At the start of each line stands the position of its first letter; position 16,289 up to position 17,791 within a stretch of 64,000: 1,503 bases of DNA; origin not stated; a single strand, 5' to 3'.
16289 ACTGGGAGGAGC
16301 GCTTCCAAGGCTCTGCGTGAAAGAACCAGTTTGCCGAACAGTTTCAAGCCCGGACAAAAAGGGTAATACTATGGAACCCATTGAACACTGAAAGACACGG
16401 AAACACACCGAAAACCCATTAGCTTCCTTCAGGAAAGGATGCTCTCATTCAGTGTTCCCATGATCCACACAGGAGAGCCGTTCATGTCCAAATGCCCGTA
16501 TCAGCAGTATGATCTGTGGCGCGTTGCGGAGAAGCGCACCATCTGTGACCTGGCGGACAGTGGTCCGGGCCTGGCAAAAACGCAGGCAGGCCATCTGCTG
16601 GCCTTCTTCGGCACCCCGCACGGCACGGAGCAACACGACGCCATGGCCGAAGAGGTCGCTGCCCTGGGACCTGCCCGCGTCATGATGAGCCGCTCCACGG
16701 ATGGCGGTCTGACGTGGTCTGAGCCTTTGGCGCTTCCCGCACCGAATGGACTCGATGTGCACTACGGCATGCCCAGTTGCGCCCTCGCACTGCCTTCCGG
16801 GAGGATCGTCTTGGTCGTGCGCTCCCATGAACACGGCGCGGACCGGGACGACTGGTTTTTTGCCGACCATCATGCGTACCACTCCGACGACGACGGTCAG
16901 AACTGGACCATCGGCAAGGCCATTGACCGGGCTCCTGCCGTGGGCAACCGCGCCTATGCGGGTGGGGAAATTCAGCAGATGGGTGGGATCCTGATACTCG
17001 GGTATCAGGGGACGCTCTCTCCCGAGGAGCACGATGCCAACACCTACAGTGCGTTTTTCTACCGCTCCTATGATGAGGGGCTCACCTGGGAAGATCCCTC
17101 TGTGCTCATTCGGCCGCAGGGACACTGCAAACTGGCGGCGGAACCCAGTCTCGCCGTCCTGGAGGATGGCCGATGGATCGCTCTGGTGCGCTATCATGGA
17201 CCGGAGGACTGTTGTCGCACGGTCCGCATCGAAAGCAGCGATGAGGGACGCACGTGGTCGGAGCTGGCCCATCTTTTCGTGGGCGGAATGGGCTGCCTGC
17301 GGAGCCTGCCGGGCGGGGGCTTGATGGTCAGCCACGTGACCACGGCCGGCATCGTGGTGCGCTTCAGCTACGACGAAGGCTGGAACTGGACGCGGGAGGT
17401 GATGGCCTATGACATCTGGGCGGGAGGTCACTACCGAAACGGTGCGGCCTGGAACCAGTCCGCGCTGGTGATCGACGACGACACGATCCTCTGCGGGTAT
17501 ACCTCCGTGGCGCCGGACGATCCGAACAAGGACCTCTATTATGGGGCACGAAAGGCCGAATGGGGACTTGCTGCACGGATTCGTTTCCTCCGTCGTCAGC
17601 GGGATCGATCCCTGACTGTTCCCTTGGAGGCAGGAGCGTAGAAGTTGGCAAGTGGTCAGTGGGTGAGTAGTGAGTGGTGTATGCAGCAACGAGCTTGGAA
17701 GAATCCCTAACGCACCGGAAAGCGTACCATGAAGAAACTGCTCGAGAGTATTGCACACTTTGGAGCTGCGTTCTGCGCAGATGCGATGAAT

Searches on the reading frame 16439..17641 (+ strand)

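Call 37: search_protein_families(library=pfam, proteins=[window:16439-17641:+], max_evalue=0.001)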
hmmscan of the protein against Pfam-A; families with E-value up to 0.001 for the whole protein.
window:16439-17641:+ (400 aa): 4 families
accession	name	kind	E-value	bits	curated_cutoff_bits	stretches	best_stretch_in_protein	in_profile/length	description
PF13088.12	BNR_2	-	4.6e-17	62.7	31.4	1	115-277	56-202/277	BNR repeat-like domain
PF02012.26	BNR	-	5.1e-05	23.1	27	0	85-94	2-11/12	BNR/Asp-box repeat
PF13859.12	BNR_3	-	0.00015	21.7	27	1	70-275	27-212/308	BNR repeat-like domain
PF21471.3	Reelin_subrepeat-B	-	0.00061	20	27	0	297-319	52-74/127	Reelin subrepeat B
